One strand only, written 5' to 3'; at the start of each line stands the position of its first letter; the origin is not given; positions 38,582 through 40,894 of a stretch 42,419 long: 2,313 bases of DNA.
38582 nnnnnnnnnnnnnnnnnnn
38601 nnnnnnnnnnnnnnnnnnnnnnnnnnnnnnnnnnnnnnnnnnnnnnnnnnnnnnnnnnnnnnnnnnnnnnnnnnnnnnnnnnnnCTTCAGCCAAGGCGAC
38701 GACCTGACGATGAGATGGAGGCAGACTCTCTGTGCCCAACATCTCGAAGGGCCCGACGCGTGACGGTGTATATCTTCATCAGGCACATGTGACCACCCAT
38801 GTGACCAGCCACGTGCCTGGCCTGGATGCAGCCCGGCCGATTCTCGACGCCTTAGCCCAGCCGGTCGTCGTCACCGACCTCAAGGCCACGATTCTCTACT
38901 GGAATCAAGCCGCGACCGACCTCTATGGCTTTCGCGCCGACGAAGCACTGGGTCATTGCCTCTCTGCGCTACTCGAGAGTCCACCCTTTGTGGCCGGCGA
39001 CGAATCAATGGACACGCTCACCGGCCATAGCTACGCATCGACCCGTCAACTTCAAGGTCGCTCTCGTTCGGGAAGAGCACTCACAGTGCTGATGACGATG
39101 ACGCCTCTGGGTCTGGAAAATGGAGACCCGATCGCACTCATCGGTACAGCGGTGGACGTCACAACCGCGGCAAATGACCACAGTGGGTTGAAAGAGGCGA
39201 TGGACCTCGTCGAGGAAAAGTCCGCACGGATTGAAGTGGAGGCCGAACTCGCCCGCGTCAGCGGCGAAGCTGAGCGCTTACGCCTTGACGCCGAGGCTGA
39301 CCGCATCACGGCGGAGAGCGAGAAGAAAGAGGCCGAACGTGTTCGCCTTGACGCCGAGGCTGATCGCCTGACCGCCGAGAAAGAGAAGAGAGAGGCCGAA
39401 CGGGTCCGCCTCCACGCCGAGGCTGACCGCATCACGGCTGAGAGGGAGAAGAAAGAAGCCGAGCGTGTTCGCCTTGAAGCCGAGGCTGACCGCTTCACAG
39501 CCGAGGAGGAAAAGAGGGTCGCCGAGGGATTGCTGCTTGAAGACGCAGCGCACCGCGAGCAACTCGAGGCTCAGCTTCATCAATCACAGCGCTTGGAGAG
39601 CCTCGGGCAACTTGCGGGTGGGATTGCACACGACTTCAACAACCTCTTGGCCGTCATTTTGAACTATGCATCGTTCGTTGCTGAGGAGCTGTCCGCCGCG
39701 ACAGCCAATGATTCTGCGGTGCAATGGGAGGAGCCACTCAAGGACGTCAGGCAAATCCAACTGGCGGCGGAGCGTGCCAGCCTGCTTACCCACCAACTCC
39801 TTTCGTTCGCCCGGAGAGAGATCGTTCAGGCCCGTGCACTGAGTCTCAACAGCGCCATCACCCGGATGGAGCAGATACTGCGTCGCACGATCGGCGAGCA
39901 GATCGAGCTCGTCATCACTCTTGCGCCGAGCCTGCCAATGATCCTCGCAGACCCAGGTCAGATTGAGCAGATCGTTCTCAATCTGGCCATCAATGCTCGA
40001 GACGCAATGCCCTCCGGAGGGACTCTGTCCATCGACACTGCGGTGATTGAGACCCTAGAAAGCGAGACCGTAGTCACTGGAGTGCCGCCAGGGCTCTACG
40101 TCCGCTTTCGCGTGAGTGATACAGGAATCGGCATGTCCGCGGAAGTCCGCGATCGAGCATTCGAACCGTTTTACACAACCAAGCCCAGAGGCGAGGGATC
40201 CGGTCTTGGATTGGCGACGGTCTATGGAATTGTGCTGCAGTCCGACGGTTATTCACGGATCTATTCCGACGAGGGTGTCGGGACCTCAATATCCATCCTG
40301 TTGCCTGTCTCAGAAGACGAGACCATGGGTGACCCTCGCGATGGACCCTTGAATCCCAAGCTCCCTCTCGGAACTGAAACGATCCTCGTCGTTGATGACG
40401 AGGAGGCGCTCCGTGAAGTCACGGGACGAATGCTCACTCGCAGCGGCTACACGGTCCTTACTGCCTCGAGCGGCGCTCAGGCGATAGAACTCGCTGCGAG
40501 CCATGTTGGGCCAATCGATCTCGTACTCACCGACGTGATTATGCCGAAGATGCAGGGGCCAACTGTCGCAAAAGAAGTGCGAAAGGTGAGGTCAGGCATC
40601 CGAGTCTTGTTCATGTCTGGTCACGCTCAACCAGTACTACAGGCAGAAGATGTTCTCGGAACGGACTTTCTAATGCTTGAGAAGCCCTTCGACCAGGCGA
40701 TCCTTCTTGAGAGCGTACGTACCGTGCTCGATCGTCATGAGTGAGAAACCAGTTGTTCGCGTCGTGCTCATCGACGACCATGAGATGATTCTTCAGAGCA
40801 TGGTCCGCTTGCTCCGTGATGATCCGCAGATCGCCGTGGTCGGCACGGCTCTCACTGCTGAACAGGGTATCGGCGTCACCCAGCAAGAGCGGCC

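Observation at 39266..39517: Four tandem 63-bp (21-aa) repeats expanding the helix between the PAS sensor and the kinase core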

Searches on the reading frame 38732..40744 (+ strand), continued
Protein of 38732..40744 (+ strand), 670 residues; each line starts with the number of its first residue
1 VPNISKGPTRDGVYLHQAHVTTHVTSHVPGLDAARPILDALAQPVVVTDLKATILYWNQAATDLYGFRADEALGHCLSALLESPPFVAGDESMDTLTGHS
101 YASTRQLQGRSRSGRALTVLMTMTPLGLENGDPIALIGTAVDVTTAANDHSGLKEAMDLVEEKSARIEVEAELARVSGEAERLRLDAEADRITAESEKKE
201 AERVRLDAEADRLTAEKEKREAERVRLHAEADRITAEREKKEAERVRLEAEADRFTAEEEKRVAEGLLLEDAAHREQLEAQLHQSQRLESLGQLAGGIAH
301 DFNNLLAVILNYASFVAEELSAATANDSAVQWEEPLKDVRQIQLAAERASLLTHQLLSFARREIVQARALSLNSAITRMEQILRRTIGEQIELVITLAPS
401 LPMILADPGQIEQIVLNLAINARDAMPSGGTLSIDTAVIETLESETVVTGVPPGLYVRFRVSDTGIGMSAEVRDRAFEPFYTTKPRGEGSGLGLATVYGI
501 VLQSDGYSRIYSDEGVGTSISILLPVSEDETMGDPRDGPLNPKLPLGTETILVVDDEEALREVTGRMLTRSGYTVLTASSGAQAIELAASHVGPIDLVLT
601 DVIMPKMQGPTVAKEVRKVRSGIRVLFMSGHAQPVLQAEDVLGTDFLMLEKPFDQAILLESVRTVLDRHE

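Call 66: search_protein_families(library=ncbifam, proteins=[window:38732-40741:+], max_evalue=0.001)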
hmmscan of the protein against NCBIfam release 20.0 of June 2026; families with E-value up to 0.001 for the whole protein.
window:38732-40741:+ (670 aa): 119 families (the best 25 are shown)
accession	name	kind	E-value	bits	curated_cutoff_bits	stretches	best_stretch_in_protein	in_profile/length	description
NF010076.0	PRK13557.1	subfamily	2.2e-106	356.4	631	1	271-667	143-534/540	histidine kinase famiy protein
NF046020.1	HisKinCckABruc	equivalog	1.3e-105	354.1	1000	1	173-667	359-868/868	cell cycle histidine kinase CckA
NF046026.1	HisKinCckACaul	equivalog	5.3e-90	302.4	1000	1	206-666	211-676/678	cell cycle histidine kinase CckA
NF010411.0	PRK13837.1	equivalog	2.3e-69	234.3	647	1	273-668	432-814/828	two-component system VirA-like sensor kinase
NF052573.1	HisKinEspAMyxo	equivalog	6.7e-51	173.2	1400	2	231-632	322-716/755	serine histidine kinase EspA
NF008468.0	PRK11360.1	equivalog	4.6e-50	170.6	646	1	240-531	345-613/616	two-component system sensor histidine kinase AtoS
NF052574.1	HisKinEspCMyxo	equivalog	1e-49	169.4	1200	1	232-666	358-783/785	serine histidine kinase EspC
NF007688.0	PRK10364.1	equivalog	1.2e-34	119.9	479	1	274-528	223-453/460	two-component system sensor histidine kinase ZraS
NF047466.1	hybrid_RR_LvrB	exception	1.1e-31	110.4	500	1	274-526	135-376/377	hybrid histidine kinase/response regulator LvrB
TIGR02956.1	TMAO_torS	equivalog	1.3e-24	86.4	676.5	1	367-666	534-820/967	TMAO reductase system sensor histidine kinase/response regulator TorS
NF041777.1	sens_FixL_Rhizob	equivalog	2.3e-24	85.9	850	1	273-528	244-483/485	sensor protein FixL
NF011874.0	PRK15347.1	equivalog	7e-24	83.9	852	2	550-615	692-755/921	two component system sensor kinase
NF038348.1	T2SS_HK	subfamily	5.4e-22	77.9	450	1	400-526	461-573/574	histidine kinase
NF046044.1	PnpS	equivalog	5.3e-19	68.5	400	1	343-525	214-390/390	two-component system histidine kinase PnpS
NF008099.0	PRK10841.1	equivalog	6.4e-19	67.2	920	2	550-625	826-899/949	two-component system sensor histidine kinase RcsC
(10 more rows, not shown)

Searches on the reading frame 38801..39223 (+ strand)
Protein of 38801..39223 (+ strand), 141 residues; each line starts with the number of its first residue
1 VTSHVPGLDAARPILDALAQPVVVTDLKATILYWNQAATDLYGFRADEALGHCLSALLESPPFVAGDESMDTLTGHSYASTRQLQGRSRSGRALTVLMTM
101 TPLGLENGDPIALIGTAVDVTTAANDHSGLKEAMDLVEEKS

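Call 65: search_solved_structures(query=window:38801-39223:+, max_evalue=0.01, show_alignments=1)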
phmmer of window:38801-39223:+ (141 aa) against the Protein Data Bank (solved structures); distinct sequences matched with E-value up to 0.01: 17.
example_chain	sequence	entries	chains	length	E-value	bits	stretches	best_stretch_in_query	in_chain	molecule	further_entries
9cdr_A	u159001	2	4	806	1.1e-05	28.6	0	15-67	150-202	Oxygen sensor protein DosP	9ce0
9cmf_A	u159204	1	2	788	1.2e-05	28.4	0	15-67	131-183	Oxygen sensor protein DosP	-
9bgv_A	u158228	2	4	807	1.3e-05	28.3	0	15-67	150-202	Oxygen sensor protein DosP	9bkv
9clo_A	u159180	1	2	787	1.4e-05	28.2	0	15-67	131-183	Oxygen sensor protein DosP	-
5iu1_A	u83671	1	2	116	4.2e-05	26.7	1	19-103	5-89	CTR1-like protein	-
3lyx_A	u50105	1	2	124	0.00029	24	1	15-57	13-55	Sensory box/GGDEF domain protein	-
6zj8_A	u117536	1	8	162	0.00032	23.8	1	8-135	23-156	Virulence sensor protein BvgS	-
8isk_A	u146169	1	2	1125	0.0009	22.4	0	15-60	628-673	Phytochrome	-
9u5n_A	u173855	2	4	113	0.0035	20.5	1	19-126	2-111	histidine kinase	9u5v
2gj3_A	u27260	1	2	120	0.0055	19.9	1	21-59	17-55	Nitrogen fixation regulatory protein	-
8pky_A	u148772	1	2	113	0.006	19.7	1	19-126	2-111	histidine kinase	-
6ywi_A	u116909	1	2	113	0.0083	19.3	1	19-126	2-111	Multi-sensor hybrid histidine kinase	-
6yx4_A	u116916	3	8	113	0.0083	19.3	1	19-126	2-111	Multi-sensor hybrid histidine kinase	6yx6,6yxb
6rhf_A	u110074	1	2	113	0.0083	19.3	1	19-126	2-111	Multi-sensor hybrid histidine kinase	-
6yxc_A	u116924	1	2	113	0.0083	19.3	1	19-126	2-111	Multi-sensor hybrid histidine kinase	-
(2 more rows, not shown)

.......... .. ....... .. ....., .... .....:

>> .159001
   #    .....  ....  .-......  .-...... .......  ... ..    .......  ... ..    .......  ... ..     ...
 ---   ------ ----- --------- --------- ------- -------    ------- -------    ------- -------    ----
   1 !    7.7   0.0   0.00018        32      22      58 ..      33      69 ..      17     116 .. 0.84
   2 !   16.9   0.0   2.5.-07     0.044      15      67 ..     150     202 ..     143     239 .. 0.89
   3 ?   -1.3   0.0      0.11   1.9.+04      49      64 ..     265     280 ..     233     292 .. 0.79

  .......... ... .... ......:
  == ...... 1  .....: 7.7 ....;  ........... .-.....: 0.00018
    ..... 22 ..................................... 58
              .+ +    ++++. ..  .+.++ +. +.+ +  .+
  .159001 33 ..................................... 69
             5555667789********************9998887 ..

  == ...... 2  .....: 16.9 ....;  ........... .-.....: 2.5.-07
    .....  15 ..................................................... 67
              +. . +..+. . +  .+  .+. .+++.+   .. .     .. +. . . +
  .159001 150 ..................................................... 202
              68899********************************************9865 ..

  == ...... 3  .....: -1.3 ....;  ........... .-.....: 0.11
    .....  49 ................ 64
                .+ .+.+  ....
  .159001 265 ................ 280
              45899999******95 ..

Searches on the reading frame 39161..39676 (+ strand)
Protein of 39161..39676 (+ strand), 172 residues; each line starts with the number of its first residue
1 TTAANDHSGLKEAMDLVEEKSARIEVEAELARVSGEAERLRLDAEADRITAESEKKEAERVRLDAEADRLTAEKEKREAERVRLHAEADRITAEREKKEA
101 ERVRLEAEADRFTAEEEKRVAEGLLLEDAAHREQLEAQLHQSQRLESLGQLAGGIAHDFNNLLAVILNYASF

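Call 19: search_solved_structures(query=window:39161-39676:+, max_evalue=1, show_alignments=3)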
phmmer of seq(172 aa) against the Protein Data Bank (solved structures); distinct sequences matched with E-value up to 1: 6.
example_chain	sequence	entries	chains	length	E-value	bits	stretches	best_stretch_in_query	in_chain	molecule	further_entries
8vc9_A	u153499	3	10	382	1e-05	29.2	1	128-171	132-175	Leptospira virulence regulator B (LvrB) | histidine kinase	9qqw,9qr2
5idj_A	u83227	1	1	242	3.7e-05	27.4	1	139-166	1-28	Histidine kinase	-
4gcz_A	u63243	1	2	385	0.011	19.4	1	129-170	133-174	Blue-light photoreceptor, Sensor protein fixL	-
8a7f_A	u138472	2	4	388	0.035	17.8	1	129-170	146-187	Putative Sensory box protein,Sensor protein FixL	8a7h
8a3u_A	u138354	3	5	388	0.035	17.8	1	129-170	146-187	Putative Sensory box protein,Sensor protein FixL | Putative Sensory box protein,Putative Sensory box protein,Sensor protein FixL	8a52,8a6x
9jfj_A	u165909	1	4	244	0.14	15.7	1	132-170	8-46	Sensor histidine kinase ZraS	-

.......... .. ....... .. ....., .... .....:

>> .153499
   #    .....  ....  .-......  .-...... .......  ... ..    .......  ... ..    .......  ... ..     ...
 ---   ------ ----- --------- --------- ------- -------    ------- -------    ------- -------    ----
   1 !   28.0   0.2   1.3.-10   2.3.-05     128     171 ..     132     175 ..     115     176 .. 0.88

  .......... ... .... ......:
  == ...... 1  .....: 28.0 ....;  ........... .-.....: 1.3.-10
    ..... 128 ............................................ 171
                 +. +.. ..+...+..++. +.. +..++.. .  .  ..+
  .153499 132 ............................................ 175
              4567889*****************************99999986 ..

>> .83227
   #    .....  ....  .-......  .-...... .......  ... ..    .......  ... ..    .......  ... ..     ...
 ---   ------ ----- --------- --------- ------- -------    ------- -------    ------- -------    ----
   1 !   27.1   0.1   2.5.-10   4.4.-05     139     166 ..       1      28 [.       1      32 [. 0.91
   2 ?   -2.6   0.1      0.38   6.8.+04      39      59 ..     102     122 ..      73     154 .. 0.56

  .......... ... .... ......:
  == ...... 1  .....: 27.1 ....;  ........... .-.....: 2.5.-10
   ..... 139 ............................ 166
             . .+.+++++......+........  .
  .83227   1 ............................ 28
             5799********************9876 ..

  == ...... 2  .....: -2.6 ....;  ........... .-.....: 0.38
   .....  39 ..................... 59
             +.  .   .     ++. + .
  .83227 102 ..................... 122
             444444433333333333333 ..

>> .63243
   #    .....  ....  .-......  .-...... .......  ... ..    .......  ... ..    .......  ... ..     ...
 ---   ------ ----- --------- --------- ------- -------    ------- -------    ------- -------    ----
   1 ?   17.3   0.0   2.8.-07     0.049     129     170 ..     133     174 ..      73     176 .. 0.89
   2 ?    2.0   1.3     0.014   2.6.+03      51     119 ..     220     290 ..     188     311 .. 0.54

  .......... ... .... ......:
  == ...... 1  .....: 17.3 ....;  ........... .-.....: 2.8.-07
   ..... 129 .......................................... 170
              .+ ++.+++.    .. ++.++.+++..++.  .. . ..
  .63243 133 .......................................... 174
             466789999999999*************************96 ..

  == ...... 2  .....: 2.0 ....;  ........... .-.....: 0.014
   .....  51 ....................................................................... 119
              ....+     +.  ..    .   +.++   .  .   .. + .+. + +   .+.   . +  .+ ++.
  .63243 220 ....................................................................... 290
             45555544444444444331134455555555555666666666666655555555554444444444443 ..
